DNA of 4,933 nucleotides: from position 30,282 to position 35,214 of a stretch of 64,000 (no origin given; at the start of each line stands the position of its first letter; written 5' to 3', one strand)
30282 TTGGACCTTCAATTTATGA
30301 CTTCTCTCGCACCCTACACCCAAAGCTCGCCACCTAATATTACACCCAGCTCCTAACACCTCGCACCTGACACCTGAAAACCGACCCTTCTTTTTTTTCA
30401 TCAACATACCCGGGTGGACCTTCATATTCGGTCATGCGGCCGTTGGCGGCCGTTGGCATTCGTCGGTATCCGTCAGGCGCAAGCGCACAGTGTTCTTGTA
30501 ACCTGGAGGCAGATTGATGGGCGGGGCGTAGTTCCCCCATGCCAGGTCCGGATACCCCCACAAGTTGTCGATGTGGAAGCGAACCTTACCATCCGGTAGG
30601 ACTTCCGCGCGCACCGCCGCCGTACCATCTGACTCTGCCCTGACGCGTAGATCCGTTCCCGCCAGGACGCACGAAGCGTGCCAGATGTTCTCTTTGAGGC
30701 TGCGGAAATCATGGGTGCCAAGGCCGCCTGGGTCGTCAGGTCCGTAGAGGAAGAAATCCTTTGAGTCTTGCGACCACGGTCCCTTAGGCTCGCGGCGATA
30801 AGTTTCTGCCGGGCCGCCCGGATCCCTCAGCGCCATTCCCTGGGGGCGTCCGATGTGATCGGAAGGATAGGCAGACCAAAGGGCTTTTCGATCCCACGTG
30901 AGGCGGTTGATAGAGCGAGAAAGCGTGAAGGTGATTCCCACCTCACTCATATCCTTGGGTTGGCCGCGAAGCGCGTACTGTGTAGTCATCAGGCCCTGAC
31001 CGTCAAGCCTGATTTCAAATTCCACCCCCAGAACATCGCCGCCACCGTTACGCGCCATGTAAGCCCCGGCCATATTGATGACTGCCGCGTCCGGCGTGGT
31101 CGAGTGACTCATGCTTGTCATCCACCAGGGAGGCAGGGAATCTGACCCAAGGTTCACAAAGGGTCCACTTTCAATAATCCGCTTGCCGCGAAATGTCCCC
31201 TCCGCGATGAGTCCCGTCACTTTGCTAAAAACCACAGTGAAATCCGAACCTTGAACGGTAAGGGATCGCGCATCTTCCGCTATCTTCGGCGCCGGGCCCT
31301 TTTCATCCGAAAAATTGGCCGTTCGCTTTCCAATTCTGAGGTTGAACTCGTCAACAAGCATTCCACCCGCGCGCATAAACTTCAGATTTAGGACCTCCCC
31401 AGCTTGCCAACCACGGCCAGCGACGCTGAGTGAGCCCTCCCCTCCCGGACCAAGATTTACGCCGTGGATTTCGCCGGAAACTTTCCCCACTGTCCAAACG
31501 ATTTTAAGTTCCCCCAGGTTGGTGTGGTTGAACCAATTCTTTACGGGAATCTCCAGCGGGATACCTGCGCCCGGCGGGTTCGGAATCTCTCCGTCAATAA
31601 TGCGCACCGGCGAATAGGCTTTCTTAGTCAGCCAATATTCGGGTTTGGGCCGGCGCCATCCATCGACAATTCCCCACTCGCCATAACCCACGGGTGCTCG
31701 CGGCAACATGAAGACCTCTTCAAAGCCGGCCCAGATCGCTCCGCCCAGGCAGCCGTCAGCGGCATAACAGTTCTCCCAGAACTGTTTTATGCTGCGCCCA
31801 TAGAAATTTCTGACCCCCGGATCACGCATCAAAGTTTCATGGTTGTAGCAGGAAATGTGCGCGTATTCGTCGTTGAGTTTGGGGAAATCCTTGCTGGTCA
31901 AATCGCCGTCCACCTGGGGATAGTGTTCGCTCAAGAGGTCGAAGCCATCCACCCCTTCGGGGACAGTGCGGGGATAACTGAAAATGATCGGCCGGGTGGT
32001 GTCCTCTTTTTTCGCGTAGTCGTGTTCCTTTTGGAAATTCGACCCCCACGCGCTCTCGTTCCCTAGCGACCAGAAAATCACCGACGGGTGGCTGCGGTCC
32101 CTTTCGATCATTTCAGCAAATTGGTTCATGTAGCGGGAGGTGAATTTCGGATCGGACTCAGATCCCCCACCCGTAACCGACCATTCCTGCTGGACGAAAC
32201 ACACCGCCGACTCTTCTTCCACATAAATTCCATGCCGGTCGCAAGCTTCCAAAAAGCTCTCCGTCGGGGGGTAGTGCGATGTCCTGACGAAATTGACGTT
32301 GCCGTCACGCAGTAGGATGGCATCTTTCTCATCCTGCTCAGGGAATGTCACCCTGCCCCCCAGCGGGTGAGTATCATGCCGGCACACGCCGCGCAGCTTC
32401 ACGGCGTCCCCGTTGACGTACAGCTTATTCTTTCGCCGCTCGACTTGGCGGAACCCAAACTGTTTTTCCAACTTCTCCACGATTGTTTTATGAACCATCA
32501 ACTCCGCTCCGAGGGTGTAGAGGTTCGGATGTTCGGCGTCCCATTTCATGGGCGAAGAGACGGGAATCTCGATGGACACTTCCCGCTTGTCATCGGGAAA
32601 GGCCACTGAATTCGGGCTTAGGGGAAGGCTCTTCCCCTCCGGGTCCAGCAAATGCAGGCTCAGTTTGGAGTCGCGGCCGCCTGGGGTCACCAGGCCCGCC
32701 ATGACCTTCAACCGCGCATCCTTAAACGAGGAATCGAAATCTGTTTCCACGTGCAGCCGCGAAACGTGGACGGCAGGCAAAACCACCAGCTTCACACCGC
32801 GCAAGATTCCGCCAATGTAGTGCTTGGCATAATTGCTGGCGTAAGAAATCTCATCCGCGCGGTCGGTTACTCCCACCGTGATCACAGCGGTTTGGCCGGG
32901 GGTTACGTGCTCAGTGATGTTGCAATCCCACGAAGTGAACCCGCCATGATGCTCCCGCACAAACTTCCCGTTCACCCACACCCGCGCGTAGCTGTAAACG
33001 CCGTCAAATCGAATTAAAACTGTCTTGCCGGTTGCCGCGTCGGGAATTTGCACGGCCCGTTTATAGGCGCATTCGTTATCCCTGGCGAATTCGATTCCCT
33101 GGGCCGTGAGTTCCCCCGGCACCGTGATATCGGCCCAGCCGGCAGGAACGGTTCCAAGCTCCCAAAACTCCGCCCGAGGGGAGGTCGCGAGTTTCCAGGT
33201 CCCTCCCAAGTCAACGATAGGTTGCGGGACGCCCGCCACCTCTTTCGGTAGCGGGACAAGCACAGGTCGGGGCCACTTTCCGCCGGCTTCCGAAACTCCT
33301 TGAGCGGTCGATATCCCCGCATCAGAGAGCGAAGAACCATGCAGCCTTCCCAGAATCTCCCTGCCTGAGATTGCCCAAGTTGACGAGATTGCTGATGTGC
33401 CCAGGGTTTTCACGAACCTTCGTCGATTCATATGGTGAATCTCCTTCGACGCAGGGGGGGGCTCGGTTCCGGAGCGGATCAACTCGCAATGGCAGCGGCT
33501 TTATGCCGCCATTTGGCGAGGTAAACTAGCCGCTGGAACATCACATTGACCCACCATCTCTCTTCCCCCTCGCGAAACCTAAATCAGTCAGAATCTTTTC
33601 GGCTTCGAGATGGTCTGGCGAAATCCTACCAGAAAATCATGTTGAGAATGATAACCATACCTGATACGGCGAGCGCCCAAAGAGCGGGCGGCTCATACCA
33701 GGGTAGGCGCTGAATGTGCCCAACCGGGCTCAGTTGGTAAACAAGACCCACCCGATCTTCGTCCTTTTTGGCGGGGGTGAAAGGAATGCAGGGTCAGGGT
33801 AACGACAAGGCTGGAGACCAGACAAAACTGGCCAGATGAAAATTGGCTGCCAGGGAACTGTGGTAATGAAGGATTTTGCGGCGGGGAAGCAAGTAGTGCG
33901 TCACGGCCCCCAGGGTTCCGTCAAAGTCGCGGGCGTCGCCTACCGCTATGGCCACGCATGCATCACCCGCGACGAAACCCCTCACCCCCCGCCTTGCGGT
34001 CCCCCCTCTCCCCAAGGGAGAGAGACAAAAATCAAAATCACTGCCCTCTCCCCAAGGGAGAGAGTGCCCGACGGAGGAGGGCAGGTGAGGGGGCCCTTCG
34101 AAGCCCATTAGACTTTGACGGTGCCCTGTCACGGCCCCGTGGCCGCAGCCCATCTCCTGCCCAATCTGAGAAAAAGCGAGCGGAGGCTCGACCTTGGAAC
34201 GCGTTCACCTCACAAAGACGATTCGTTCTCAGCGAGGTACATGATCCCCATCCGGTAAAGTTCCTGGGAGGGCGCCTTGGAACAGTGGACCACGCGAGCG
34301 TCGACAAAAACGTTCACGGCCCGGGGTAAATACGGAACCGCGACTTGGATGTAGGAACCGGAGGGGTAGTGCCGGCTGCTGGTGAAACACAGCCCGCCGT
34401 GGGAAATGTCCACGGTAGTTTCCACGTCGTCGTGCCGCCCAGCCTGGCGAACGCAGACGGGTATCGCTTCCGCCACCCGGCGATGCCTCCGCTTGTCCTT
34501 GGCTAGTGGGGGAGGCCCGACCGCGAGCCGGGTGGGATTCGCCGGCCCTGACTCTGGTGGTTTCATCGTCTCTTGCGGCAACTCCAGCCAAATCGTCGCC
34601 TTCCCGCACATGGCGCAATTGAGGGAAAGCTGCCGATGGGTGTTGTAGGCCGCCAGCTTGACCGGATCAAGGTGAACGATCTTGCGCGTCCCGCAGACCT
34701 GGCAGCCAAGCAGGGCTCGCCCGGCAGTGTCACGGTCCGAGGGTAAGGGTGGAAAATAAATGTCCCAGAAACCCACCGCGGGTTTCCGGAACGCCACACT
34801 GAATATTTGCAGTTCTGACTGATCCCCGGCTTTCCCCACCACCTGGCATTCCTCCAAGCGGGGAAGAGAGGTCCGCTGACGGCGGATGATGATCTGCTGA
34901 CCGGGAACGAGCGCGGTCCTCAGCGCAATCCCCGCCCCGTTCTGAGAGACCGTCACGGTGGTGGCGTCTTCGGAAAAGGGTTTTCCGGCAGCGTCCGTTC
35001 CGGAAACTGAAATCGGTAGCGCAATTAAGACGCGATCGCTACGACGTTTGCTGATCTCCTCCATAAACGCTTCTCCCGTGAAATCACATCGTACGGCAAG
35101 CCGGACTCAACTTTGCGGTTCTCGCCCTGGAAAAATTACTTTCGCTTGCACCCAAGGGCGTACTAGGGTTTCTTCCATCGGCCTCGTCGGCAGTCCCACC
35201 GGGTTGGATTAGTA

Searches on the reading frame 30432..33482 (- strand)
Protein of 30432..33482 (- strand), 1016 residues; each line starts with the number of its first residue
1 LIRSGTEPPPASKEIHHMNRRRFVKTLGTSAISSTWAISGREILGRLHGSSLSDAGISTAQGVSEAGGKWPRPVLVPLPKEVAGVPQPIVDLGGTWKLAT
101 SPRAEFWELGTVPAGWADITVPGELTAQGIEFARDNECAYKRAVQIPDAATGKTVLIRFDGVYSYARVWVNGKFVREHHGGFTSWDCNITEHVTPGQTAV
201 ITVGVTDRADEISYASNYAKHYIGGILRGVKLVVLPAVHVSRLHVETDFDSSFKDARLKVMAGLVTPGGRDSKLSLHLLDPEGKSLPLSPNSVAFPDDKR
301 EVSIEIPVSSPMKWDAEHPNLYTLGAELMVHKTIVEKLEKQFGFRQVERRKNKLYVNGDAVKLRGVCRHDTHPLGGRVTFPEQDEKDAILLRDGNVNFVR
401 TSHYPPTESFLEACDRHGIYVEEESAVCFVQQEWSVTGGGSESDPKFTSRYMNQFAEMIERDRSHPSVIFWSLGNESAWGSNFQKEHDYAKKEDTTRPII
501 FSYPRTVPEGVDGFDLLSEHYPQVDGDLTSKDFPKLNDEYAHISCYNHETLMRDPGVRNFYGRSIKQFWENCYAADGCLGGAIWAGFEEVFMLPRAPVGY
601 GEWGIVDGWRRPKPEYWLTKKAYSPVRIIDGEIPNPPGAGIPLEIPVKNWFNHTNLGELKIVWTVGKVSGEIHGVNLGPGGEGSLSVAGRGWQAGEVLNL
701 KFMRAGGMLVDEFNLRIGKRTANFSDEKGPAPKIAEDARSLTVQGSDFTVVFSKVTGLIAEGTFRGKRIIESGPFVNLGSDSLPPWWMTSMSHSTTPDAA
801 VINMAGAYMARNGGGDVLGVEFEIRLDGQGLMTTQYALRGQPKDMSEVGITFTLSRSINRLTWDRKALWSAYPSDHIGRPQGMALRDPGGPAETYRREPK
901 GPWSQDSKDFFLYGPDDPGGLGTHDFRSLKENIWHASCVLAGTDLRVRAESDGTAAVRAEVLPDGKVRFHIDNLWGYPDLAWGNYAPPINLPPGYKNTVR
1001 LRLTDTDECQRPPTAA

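Call 53: search_protein_families(library=pfam, proteins=[window:30432-33482:-], max_evalue=0.00001)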
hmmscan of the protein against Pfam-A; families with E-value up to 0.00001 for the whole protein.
window:30432-33482:- (1016 aa): 4 families
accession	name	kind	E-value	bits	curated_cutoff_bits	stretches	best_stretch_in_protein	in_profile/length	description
PF02836.23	Glyco_hydro_2_C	-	2.1e-39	135.9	21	1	348-507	2-166/302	Glycosyl hydrolases family 2, TIM barrel domain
PF02837.24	Glyco_hydro_2_N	-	1.1e-14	55.2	28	1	135-236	64-169/169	Glycosyl hydrolases family 2, sugar binding domain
PF00703.27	Glyco_hydro_2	-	3.8e-14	53.8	23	1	238-345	1-109/109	Glycosyl hydrolases family 2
PF22666.2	Glyco_hydro_2_N2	-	2.2e-09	38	27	1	130-208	42-120/167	Glycosyl hydrolase 2 galactose-binding domain-like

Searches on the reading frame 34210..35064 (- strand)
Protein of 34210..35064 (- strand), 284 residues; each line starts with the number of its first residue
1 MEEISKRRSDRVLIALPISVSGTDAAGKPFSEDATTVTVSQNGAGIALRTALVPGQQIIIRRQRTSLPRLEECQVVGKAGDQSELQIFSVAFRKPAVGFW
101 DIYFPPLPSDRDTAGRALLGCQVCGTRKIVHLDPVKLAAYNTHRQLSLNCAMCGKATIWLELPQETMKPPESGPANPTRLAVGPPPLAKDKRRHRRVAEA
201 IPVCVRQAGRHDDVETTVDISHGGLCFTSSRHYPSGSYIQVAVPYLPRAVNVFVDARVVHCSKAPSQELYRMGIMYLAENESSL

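Call 54: search_protein_families(library=pfam, proteins=[window:34210-35064:-], max_evalue=0.00001)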
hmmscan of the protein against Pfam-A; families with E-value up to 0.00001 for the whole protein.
window:34210-35064:- (284 aa): 1 family
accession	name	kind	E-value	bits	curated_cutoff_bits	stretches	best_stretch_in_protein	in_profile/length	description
PF07238.19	PilZ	-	2.3e-17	63.7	22.5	1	190-276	1-85/102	PilZ domain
